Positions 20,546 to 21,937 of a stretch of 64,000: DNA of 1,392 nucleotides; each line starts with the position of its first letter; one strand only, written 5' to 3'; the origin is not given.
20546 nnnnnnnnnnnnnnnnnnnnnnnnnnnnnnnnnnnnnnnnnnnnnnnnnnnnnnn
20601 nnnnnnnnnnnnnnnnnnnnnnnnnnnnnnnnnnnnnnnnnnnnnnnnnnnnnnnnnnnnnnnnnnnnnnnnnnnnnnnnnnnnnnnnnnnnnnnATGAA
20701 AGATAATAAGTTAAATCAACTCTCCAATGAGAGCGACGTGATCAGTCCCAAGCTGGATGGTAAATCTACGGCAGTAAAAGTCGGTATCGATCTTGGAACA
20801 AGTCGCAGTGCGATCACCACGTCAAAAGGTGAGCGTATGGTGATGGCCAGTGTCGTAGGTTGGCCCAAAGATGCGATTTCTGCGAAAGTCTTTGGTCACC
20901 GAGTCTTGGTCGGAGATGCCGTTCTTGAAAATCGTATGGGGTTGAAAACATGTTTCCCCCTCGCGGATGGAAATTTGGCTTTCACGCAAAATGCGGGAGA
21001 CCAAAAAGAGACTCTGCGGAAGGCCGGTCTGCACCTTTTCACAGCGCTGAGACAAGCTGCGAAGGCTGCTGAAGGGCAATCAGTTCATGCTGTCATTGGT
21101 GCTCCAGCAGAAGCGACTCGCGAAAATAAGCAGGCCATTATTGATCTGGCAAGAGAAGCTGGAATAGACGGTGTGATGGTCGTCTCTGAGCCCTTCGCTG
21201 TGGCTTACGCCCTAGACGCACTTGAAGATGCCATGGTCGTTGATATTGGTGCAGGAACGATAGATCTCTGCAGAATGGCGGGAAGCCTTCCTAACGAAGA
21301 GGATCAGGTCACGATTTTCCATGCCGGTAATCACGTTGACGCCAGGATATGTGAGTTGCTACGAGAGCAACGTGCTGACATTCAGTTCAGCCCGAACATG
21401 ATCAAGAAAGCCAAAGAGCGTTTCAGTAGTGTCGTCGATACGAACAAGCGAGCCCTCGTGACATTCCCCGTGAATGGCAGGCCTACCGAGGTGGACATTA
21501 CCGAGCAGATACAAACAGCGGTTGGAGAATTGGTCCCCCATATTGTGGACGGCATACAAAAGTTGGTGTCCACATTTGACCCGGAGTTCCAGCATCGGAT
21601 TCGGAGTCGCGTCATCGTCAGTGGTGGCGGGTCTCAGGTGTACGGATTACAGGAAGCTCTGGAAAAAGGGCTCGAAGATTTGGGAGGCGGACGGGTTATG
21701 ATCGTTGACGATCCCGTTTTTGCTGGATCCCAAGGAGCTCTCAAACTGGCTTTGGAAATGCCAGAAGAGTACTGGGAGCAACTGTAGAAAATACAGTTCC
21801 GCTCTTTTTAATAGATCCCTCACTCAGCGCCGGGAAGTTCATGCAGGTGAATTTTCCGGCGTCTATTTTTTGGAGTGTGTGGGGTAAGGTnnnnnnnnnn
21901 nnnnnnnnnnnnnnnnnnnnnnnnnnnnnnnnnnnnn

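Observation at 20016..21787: Orphan MamK-like actin translationally coupled to an acidic coiled-coil protein. A candidate undescribed actin-filament system.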

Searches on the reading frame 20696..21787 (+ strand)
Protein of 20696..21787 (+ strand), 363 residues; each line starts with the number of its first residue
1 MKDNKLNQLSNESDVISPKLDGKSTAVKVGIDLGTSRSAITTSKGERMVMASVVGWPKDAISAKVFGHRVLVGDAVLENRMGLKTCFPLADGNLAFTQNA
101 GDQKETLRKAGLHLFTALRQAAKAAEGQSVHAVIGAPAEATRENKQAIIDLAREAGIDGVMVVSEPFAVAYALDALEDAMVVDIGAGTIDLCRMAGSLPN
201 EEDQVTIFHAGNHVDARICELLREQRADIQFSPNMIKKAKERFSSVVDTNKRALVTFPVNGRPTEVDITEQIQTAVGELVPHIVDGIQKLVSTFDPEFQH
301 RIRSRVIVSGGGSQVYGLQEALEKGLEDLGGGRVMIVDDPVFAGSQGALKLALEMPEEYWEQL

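Call 3: search_protein_families(library=pfam, proteins=[window:20696-21787:+], max_evalue=0.1)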
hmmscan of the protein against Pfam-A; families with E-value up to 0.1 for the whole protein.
window:20696-21787:+ (363 aa): 10 families
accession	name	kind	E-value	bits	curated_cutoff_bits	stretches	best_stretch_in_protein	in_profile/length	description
PF06723.19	MreB_Mbl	-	2.4e-23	82.9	27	1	28-351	3-318/327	MreB/Mbl protein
PF00022.25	Actin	-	1.9e-08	33.7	27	2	47-244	27-207/410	Actin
PF00012.26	HSP70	-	3.4e-08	32.6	20.6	1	112-249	115-273/599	Hsp70 protein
PF25229.1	Salactin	-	9.5e-07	28.6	27.1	1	28-353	3-332/335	Salactin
PF22128.2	Alp7A_like_C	-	0.0001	22.6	22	1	180-328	3-139/156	Alp7A C-terminal domain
PF14450.12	FtsA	-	0.00047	20.9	31.8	1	180-326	1-103/127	Cell division protein FtsA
PF25216.1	Volactin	-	0.0041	17.1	35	1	265-350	232-319/321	Volactin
PF21522.3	MreB-like_C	-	0.0046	18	27.8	1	181-316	1-117/123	Archaeal actin homologue MreB-like, C-terminal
PF01869.26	BcrAD_BadFG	-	0.01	15.8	31.5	0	275-352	190-271/271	BadF/BadG/BcrA/BcrD ATPase family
PF21523.3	ParM_N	-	0.019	15.4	27.4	0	173-347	1-155/159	Plasmid segregation protein ParM, C-terminal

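Call 4: search_protein_families(library=ncbifam, proteins=[window:20696-21787:+], max_evalue=0.1)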
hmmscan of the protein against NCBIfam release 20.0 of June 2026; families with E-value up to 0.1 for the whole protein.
window:20696-21787:+ (363 aa): 21 families
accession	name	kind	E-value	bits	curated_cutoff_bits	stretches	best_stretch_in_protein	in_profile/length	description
NF040964.1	MamK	subfamily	1.3e-114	382.7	400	1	28-363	2-330/335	MamK family actin-like protein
NF053558.1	BeeR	equivalog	1.9e-48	165.3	530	1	28-363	2-348/349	BeeR family actin-like protein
NF010539.0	PRK13927.1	subfamily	7.9e-23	80.9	293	1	27-351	7-325/339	rod shape-determining protein MreB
TIGR00904.1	mreB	subfamily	3.3e-16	59.3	365.75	1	28-350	4-324/334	MreB/Mrl family cell shape determining protein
NF010540.1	PRK13929.1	exception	9.7e-15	54.5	515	1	27-326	5-302/334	rod-share determining protein MreBH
NF011660.0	PRK15080.1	equivalog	6.8e-11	41.9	182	1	125-189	90-153/277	ethanolamine utilization protein EutJ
NF053533.1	salactin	equivalog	2.7e-09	36.6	400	1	28-353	3-333/335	actin-like salactin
TIGR01991.1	HscA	equivalog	3.8e-09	35.6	708.55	1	114-323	114-334/600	Fe-S protein assembly chaperone HscA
TIGR02529.1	EutJ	subfamily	1.9e-08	34.1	152.1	1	128-191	59-122/239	ethanolamine utilization protein EutJ family protein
NF003520.0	PRK05183.1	subfamily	3.6e-08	32.3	620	1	113-291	133-324/621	Fe-S protein assembly chaperone HscA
NF001413.0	PRK00290.1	equivalog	3.7e-08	32.2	648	1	99-192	102-199/625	molecular chaperone DnaK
TIGR02350.1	prok_dnaK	equivalog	3.9e-08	32.1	822.55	1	95-194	95-200/596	molecular chaperone DnaK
NF009947.0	PRK13411.1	equivalog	2.9e-06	25.6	1002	1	116-192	119-201/662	molecular chaperone DnaK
NF010498.0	PRK13917.1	equivalog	5.2e-06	25.9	417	1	178-353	186-336/344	plasmid segregation protein ParM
TIGR01174.1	ftsA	equivalog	1.7e-05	24.1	175.85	1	142-324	157-336/371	cell division protein FtsA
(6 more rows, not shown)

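Call 7: search_solved_structures(query=window:20696-21787:+, max_evalue=0.00001, show_alignments=2)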
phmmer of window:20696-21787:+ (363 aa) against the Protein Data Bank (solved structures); distinct sequences matched with E-value up to 0.00001: 33.
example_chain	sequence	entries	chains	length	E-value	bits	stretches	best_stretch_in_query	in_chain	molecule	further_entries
5ljw_A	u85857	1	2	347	5.8e-74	252.5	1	27-363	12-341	Actin-like ATPase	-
5jyg_A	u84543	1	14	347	5.8e-74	252.5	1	27-363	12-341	Actin-like ATPase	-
5ljv_A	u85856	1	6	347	8e-74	252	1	27-363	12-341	Actin-like ATPase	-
8r2n_A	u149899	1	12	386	1.6e-25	93.2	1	18-361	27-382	Actin/actin family protein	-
8azg_M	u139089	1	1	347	5.5e-10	42.2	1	28-323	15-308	Cell shape-determining protein MreB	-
7zpt_M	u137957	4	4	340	6e-10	42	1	29-323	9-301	Cell shape-determining protein MreB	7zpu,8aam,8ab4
1jce_A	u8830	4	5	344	1.2e-09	41.1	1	129-348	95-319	ROD SHAPE-DETERMINING PROTEIN MREB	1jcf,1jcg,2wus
4czf_A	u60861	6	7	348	7e-08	35.2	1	128-355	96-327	ROD SHAPE-DETERMINING PROTEIN MREB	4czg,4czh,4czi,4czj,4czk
4czl_A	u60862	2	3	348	7.7e-08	35.1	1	128-355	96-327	ROD SHAPE-DETERMINING PROTEIN MREB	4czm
2v7y_A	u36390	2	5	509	1.2e-07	34.5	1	29-326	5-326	CHAPERONE PROTEIN DNAK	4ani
4cze_A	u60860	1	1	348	1.3e-07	34.4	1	131-355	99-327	ROD SHAPE-DETERMINING PROTEIN MREB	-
4rtf_D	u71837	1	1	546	5.1e-07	32.4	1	24-194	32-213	Chaperone protein DnaK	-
3ldl_A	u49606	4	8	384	8.3e-07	31.7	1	112-194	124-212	78 kDa glucose-regulated protein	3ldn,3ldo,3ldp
3iuc_A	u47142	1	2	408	9.7e-07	31.5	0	112-194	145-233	Heat shock 70kDa protein 5 (Glucose-regulated protein, 78kDa)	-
5evz_A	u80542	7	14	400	1.1e-06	31.3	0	112-194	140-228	78 kDa glucose-regulated protein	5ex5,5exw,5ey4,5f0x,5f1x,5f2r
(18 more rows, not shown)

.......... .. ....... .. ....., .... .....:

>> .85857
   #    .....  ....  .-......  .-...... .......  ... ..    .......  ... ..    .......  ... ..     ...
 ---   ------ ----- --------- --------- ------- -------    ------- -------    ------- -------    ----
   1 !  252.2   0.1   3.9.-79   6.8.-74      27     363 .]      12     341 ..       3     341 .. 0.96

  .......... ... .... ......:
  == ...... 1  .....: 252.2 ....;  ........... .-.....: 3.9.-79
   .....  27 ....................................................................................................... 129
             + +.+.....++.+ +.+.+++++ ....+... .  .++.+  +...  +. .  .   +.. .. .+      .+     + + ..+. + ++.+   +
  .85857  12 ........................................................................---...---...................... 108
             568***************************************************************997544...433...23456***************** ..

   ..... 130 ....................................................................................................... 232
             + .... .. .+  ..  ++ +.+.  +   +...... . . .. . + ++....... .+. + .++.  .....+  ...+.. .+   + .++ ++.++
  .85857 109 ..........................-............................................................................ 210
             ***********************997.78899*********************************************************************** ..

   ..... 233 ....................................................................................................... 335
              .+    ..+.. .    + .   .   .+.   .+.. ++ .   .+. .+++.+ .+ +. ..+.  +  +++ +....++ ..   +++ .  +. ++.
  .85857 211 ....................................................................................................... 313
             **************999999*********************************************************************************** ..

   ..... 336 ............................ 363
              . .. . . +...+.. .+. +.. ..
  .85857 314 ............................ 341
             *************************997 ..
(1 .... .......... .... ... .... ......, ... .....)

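Call 9: find_homologous_proteins(query=window:20696-21787:+, max_evalue=1e-10)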
Query window:20696-21787:+ (363 aa): 2650 proteins with E <= 1e-10 among 8000 candidates; the best 120 are listed.
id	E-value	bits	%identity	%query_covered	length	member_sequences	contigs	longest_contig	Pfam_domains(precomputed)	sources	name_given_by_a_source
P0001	2.3e-232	788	99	100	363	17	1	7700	PF00012.27,PF06723.20,PF25229.2,PF00022.26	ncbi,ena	-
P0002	1.5e-192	657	83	97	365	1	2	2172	PF00012.27,PF06723.20,PF25229.2,PF00022.26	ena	-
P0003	8.5e-192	655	84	98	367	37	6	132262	PF00012.27,PF06723.20,PF25229.2,PF00022.26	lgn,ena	-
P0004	5.9e-191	652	83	97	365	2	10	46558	PF00012.27,PF06723.20,PF25229.2,PF00022.26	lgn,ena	-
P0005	1.4e-187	641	81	100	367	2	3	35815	PF01869.27,PF00012.27,PF06723.20,PF25229.2,PF00022.26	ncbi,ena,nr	ncbi:MAG: hypothetical protein CBC13_03000 [Planctomycetia bacterium TMED53]|nr:MAG: hypothetical pr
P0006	6.0e-187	639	79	100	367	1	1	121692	PF00012.27,PF06723.20,PF25229.2,PF00022.26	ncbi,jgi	-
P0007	7.4e-167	573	72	100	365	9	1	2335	PF00012.27,PF06723.20,PF00022.26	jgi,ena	-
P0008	4.3e-164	564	70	100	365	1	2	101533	PF00012.27,PF22128.3,PF06723.20,PF25229.2,PF00022.26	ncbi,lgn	-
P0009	1.0e-158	546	69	100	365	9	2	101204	PF00012.27,PF06723.20,PF00022.26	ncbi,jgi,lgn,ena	jgi:rod shape-determining protein MreB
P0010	8.1e-158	543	70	97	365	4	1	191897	PF00012.27,PF06723.20,PF25229.2,PF00022.26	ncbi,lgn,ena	-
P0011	2.6e-157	541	67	100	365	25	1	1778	PF00012.27,PF06723.20,PF25229.2,PF00022.26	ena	-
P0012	1.2e-156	539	67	100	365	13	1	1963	PF00012.27,PF22128.3,PF06723.20,PF00022.26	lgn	-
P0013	4.2e-156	537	69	99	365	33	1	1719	PF00012.27,PF06723.20,PF00022.26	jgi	-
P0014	3.7e-144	498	64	100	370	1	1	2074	PF00012.27,PF06723.20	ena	-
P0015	4.8e-141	488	62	100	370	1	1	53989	PF00012.27,PF06723.20,PF00022.26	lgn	-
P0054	9.7e-98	346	50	92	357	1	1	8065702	PF06723.20,PF25229.2,PF00022.26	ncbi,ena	-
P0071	5.9e-96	340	49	92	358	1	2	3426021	PF06723.20,PF25229.2,PF00022.26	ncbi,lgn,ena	ncbi:MAG: MamK family actin-like protein [Planctomycetota bacterium]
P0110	4.2e-94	334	47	97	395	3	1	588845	PF06723.20,PF25229.2,PF00022.26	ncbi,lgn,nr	ncbi:MAG: rod shape-determining protein [Planctomycetota bacterium]|nr:MAG: rod shape-determining pr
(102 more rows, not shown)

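Call 11: find_related_loci(query=window:20696-21787:+, collection=genome_contigs, flank=6000)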
Query window:20696-21787:+ (363 aa) in genome_contigs; peptide patterns used: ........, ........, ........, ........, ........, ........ (x = any residue, [..] = any of these).
134 stretches matched a pattern; 44 encode a relative of the query (tblastn E <= 1e-3); 44 distinct loci.
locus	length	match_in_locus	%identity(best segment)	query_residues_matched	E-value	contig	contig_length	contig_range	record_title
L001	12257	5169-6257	99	1-363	0e+0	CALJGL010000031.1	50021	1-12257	MAG: uncultured bacterium isolate S2_Bin_METABAT__259_1 genome assembly, contig: c_000003923504, whole genome shotgun se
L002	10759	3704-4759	85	12-363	0e+0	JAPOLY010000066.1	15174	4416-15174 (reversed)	MAG: bacterium isolate bin129 k141_19565_length_15174_cov_17.3779, whole genome shotgun sequence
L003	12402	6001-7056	85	12-363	0e+0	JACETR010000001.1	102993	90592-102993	MAG: Planctomycetota bacterium isolate MCMED-G47 Planctomycetes-MCMED-G47-C1, whole genome shotgun sequence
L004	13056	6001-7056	85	12-363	0e+0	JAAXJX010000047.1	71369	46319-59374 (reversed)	MAG: Planctomycetia bacterium isolate SW42618_bin_2 NODE_55_length_71369_cov_18.157991, whole genome shotgun sequence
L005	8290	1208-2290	82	1-363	0e+0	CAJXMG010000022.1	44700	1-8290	TPA_asm: uncultured bacterium isolate SRR4030075_bin.46_MetaBAT_v2.12.1_MAG genome assembly, contig: NODE_156_length_447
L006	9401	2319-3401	81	1-363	0e+0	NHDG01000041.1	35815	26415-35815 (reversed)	MAG: Planctomycetia bacterium TMED53 MHASMcontig_1079567, whole genome shotgun sequence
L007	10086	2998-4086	79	1-363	0e+0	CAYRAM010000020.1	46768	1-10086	MAG TPA_asm: uncultured Planctomycetia bacterium isolate binchicken_co275_63 genome assembly, contig: NODE_707_length_46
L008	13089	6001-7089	71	1-363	4e-175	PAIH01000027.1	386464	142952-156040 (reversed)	MAG: Planctomycetota bacterium isolate NAT2 98251, whole genome shotgun sequence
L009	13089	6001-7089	69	1-363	9e-171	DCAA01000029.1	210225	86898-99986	MAG TPA_asm: Planctomycetes bacterium UBA1146 UBA1146_contig_2859, whole genome shotgun sequence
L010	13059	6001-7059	70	11-363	3e-168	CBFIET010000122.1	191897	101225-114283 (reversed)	MAG: Planctomycetota bacterium isolate Co_bin_687_orig genome assembly, contig: Co_bin_687_orig_Co_c_000002637366, whole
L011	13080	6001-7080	70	3-363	2e-168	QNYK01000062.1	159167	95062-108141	MAG: Bacillota bacterium isolate MAG 7 Ga0232646_1000016, whole genome shotgun sequence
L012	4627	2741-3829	68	1-363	4e-172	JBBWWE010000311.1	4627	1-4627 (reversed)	MAG: Planctomycetota bacterium isolate OC6_2000m_MAG_215 OC6_2000m_contig_1502057, whole genome shotgun sequence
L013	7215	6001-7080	69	3-363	6e-168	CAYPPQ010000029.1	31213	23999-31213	MAG TPA_asm: uncultured Planctomycetia bacterium isolate binchicken_co147_300 genome assembly, contig: NODE_4966_length_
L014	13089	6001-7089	69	1-363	2e-163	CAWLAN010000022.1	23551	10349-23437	MAG: Planctomycetes bacterium UBA1146 isolate CB6_Bottom.63 genome assembly, contig: Ga0310122_10000563, whole genome sh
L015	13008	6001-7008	58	29-363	4e-134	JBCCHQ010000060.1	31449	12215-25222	MAG: Planctomycetota bacterium isolate P01_B01_bin.70 k141_764577_length_31449_cov_11.7465, whole genome shotgun sequenc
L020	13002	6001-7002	50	29-363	3e-103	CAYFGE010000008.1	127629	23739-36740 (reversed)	MAG TPA_asm: uncultured Planctomycetales bacterium isolate ERP019367_co1_101 genome assembly, contig: NODE_191_length_12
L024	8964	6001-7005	46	29-363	6e-100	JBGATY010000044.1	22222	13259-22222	MAG: Planctomycetota bacterium isolate MAG_MBR_AS.81 MBRAS-81_NODE_44_length_22222_cov_4.644044, whole genome shotgun se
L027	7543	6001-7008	46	29-363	9e-99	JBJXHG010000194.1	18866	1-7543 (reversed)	MAG: Planctomycetota bacterium isolate F1F2.bin.111 k127_1997499, whole genome shotgun sequence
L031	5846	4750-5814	45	12-363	1e-96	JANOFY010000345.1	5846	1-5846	MAG: Planctomycetota bacterium isolate SOY_64_metabat_33_sub SOY_64_k141_1334188, whole genome shotgun sequence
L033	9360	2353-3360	46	29-363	5e-96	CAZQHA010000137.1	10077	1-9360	MAG TPA_asm: uncultured Planctomycetaceae bacterium isolate SRP287051_co1_201 genome assembly, contig: NODE_8612_length_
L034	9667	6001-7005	46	29-363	8e-96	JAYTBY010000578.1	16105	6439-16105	MAG: Planctomycetota bacterium isolate GFS_14463 GFS_14463_577, whole genome shotgun sequence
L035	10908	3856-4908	47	21-363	5e-102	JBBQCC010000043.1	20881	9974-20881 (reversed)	MAG: Planctomycetota bacterium isolate Co_metawrap_1282 Cmw_1282_k141_19590437_length_20881_cov_8.0000, whole genome sho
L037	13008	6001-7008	44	29-363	3e-95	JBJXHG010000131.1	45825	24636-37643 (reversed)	MAG: Planctomycetota bacterium isolate F1F2.bin.111 k127_2621436, whole genome shotgun sequence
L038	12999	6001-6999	46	29-363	4e-94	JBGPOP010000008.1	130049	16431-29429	MAG: Planctomycetota bacterium isolate OBJ_0618_7090110_189 k141_5975769_length_130049_cov_22.6835, whole genome shotgun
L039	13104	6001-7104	42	1-363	1e-92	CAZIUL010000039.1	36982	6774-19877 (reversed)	MAG TPA_asm: uncultured Phycisphaerales bacterium isolate SRP077602_co1_433 genome assembly, contig: NODE_3055_length_36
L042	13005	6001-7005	48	29-363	8e-102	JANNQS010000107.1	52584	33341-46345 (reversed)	MAG: Planctomycetota bacterium isolate SOY_31_metabat_411 SOY_31_k141_1480220, whole genome shotgun sequence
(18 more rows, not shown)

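Call 33: find_encoding_contigs(protein=P0054, flank=7000, max_places=2)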
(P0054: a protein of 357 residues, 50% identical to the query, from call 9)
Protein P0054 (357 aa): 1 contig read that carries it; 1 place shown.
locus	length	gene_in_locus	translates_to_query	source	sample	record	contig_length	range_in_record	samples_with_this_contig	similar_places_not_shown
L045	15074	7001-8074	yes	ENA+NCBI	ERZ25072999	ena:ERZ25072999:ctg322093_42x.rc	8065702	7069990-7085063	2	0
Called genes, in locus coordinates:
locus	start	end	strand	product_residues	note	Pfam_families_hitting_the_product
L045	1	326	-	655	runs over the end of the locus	-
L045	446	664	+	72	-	-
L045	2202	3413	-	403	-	PF16930:Porin_5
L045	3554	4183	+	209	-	PF04542:Sigma70_r2, PF08281:Sigma70_r4_2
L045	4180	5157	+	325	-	-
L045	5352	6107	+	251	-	PF09140:MipZ (weak), PF10609:ParA (weak), PF13614:AAA_31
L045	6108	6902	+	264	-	-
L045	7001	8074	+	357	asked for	PF06723:MreB_Mbl, PF25229:Salactin, PF00022:Actin (faint)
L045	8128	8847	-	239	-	PF00702:Hydrolase, PF13419:HAD_2, PF13242:Hydrolase_like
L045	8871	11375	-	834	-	PF00263:Secretin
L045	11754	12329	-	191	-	PF02472:ExbD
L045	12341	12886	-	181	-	PF02472:ExbD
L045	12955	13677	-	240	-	PF01618:MotA_ExbB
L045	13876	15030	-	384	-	PF12895:ANAPC3 (faint), PF07719:TPR_2 (faint), PF13174:TPR_6 (faint)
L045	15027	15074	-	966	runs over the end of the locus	PF07719:TPR_2 (faint), PF13181:TPR_8 (faint)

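Call 34: find_encoding_contigs(protein=P0071, flank=7000, max_places=2)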
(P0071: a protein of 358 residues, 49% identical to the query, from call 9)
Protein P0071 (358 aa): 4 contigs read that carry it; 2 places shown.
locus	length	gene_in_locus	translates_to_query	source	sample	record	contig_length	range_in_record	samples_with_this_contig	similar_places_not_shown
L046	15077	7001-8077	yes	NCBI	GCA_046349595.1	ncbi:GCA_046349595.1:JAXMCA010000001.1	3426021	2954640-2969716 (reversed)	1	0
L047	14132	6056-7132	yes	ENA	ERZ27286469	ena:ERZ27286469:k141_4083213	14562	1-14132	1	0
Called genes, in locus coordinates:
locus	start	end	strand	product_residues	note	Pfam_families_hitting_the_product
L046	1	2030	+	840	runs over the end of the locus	PF07244:POTRA (weak), PF08479:POTRA_2 (faint), PF01103:Omp85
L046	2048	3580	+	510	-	PF00221:Lyase_aromatic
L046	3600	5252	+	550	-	PF17391:Urocanase_N, PF01175:Urocanase, PF17392:Urocanase_C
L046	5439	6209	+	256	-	PF10609:ParA (weak), PF13614:AAA_31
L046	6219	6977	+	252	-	-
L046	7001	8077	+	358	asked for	PF00022:Actin (faint), PF06723:MreB_Mbl, PF25229:Salactin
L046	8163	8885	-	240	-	PF00702:Hydrolase, PF13419:HAD_2, PF13242:Hydrolase_like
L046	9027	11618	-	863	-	PF00263:Secretin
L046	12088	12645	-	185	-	PF02472:ExbD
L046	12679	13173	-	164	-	PF02472:ExbD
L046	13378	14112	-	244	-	PF01618:MotA_ExbB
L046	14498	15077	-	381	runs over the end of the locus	PF13174:TPR_6 (faint)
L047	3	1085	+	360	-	?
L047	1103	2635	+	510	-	PF00221:Lyase_aromatic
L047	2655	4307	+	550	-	PF17391:Urocanase_N, PF01175:Urocanase, PF17392:Urocanase_C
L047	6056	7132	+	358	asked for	PF00022:Actin (faint), PF06723:MreB_Mbl, PF25229:Salactin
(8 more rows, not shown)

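Call 35: find_encoding_contigs(protein=P0110, flank=7000, max_places=2)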
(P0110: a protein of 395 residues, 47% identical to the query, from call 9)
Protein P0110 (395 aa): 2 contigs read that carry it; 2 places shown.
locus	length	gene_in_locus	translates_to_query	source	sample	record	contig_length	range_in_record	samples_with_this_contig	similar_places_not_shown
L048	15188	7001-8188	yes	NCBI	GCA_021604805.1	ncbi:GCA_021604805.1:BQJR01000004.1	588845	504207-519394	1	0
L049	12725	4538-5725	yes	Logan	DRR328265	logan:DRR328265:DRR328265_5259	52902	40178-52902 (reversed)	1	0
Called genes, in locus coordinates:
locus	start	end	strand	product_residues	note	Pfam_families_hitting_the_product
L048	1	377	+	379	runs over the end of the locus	PF08495:FIST, PF10442:FIST_C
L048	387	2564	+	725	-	PF00989:PAS, PF08448:PAS_4, PF13188:PAS_8 (faint), PF13426:PAS_9 (weak), PF00512:HisKA, PF02518:HATPase_c, PF00072:Response_reg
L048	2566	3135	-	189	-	-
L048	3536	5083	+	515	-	PF00939:Na_sulph_symp, PF03600:CitMHS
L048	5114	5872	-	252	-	PF10609:ParA, PF13614:AAA_31 (weak)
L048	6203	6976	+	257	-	-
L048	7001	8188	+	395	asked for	PF00022:Actin (weak), PF06723:MreB_Mbl, PF25229:Salactin (weak)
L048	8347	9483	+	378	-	PF04055:Radical_SAM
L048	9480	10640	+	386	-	PF13641:Glyco_tranf_2_3, PF00535:Glycos_transf_2, PF13632:Glyco_trans_2_3 (weak)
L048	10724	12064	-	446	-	-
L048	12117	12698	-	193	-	PF13036:LpoB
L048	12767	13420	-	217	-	PF27545:CsoS1D_N, PF00936:BMC (faint)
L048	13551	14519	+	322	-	PF23892:Ig_CycH (faint)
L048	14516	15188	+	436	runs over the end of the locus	PF05195:AMP_N, PF00557:Peptidase_M24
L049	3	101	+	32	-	?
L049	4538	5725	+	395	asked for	PF00022:Actin (weak), PF06723:MreB_Mbl, PF25229:Salactin (weak)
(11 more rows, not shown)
